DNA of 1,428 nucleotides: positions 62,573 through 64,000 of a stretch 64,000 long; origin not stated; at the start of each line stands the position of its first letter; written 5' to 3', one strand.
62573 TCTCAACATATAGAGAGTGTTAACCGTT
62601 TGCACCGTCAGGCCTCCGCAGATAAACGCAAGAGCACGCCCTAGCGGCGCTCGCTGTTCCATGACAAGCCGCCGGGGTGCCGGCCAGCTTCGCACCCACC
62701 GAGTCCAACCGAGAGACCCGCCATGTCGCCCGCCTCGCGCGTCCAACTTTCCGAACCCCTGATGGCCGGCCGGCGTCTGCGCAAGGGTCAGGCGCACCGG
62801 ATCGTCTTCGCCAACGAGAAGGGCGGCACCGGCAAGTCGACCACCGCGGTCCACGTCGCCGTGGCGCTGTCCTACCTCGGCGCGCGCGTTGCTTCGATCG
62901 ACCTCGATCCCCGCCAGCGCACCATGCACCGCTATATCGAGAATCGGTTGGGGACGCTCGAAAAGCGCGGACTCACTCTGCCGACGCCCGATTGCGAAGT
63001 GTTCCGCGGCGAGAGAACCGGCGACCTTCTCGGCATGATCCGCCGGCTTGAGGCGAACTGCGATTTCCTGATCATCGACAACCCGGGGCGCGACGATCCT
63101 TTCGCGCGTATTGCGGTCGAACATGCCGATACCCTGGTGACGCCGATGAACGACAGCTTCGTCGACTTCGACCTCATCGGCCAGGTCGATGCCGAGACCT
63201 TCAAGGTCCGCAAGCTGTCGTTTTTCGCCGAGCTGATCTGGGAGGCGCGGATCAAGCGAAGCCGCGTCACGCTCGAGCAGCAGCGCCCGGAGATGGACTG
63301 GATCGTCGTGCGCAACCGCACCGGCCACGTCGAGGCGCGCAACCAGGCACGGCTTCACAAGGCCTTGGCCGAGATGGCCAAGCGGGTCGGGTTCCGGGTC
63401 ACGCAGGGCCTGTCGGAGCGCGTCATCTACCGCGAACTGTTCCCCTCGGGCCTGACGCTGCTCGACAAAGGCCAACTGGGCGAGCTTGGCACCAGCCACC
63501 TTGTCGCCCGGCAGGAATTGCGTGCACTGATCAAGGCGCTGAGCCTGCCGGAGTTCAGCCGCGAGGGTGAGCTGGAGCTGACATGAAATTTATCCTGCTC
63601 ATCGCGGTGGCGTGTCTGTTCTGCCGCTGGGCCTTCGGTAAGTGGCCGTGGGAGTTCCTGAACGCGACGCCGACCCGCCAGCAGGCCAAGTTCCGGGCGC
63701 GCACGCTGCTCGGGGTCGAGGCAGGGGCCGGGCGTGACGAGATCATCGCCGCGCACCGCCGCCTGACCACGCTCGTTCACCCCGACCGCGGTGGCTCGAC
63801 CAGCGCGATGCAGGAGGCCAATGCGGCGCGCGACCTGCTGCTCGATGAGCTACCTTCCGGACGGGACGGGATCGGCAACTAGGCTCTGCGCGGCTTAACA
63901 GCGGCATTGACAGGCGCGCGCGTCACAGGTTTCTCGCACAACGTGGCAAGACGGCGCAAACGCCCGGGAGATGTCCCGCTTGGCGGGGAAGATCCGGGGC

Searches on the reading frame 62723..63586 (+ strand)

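Call 64: search_protein_families(library=pfam, proteins=[window:62723-63586:+], max_evalue=0.1)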
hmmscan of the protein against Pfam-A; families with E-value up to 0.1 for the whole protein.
window:62723-63586:+ (287 aa): 10 families
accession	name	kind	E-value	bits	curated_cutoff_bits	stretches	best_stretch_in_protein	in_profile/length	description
PF09140.17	MipZ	-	9.4e-111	369.7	20.7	1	25-276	1-261/262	ATPase MipZ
PF13614.12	AAA_31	-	1.6e-12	48.1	27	1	26-67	3-44/177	AAA domain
PF01656.29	CbiA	-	5e-12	46.3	25.4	1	27-148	1-54/125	CobQ/CobB/MinD/ParA nucleotide binding domain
PF10609.15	ParA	-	2.2e-06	27.7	27.1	1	25-62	4-41/246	NUBPL iron-transfer P-loop NTPase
PF00142.24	Fer4_NifH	-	0.0022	18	25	1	32-68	7-43/271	4Fe-4S iron sulfur cluster binding proteins, NifH/frxC family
PF02374.21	ArsA_ATPase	-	0.0029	17.3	24.3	1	25-63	1-39/305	Anion-transporting ATPase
PF03308.22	MeaB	-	0.0038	16.7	23.1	1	8-64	17-72/273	Methylmalonyl Co-A mutase-associated GTPase MeaB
PF06564.18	CBP_BcsQ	-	0.0077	16.2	21.3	0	33-64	10-41/234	Cellulose biosynthesis protein BcsQ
PF07015.17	VirC1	-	0.015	15.1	24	1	27-98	4-68/231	VirC1 protein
PF25199.1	nSTAND_NTPase5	-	0.047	14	34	1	20-72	36-90/145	Novel STAND NTPase 5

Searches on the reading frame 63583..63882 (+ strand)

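Call 64: search_protein_families(library=pfam, proteins=[window:63583-63882:+], max_evalue=0.1)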
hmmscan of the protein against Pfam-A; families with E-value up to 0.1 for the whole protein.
window:63583-63882:+ (99 aa): 1 family
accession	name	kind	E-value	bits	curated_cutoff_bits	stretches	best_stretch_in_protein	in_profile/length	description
PF00226.36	DnaJ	-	4.8e-06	27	27.8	1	42-89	5-56/63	DnaJ domain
